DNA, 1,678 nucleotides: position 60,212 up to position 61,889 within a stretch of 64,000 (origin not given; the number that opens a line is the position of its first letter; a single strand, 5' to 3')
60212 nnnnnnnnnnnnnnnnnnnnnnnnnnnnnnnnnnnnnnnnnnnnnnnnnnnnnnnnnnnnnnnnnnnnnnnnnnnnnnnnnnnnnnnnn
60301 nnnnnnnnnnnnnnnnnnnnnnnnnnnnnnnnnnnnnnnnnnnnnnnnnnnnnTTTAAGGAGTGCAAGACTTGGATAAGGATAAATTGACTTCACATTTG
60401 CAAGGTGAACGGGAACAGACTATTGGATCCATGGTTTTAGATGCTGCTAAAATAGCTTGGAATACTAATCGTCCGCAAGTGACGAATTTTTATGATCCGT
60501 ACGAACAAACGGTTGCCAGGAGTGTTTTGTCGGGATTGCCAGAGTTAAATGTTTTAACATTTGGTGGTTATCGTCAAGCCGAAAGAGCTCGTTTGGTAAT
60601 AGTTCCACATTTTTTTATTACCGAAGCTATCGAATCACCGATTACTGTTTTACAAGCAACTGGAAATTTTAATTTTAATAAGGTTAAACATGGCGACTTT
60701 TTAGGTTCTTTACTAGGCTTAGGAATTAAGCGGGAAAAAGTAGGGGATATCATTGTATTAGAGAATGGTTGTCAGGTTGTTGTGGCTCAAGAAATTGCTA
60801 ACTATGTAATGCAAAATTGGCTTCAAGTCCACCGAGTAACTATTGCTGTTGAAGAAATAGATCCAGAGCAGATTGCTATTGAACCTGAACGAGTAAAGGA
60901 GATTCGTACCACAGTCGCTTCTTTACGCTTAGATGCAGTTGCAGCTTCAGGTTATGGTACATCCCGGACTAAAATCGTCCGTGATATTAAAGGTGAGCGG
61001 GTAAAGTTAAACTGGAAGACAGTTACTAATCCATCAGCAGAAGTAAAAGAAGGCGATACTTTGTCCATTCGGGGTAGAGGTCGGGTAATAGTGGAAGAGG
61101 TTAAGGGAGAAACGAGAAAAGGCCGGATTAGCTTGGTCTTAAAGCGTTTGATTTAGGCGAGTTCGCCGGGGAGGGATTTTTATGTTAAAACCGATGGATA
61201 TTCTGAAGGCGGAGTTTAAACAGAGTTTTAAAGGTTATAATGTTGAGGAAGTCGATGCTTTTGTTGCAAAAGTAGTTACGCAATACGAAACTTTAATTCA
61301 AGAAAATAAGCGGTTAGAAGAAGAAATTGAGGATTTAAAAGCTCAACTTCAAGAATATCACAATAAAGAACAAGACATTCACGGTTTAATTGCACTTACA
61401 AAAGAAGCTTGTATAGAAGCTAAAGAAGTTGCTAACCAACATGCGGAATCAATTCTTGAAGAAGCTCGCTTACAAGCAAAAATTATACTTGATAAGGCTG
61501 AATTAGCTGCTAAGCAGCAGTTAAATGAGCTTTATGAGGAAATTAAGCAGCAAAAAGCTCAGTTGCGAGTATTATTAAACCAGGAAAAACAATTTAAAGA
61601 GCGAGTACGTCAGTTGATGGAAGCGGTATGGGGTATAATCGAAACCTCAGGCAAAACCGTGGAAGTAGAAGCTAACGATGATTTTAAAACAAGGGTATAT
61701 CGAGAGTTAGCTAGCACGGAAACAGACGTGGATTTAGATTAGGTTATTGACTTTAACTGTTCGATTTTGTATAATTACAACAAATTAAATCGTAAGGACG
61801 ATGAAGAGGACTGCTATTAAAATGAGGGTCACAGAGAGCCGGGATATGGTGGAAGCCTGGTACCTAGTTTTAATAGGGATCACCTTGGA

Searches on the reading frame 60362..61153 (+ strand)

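Call 48: search_protein_families(library=pfam, proteins=[window:60362-61153:+], max_evalue=0.001)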
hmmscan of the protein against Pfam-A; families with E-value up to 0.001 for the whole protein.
window:60362-61153:+ (264 aa): 3 families
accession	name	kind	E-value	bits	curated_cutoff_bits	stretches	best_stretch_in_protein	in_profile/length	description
PF17774.7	YlmH_RBD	-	4.3e-18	65.9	23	1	95-167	9-81/84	Putative RNA-binding domain in YlmH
PF01479.30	S4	-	8.7e-10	38.6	22.8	1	189-233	2-47/48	S4 domain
PF25818.1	MTRES1_C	-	1.7e-05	25.6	27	1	179-236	1-58/103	Mitochondrial transcription rescue factor 1, C-terminal domain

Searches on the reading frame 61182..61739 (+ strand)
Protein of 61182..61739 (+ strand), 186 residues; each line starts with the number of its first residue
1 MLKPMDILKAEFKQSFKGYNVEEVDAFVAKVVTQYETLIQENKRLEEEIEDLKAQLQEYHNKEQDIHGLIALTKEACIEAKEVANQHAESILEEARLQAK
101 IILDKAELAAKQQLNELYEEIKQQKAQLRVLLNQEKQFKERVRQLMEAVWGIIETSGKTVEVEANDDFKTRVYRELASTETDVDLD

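Call 48: search_protein_families(library=pfam, proteins=[window:61182-61739:+], max_evalue=0.001)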
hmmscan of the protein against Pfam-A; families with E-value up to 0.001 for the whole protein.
window:61182-61739:+ (186 aa): 1 family
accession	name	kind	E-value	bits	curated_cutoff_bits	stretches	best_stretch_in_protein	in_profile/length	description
PF05103.18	DivIVA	-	9.5e-28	97.2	28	1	3-129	2-127/131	DivIVA protein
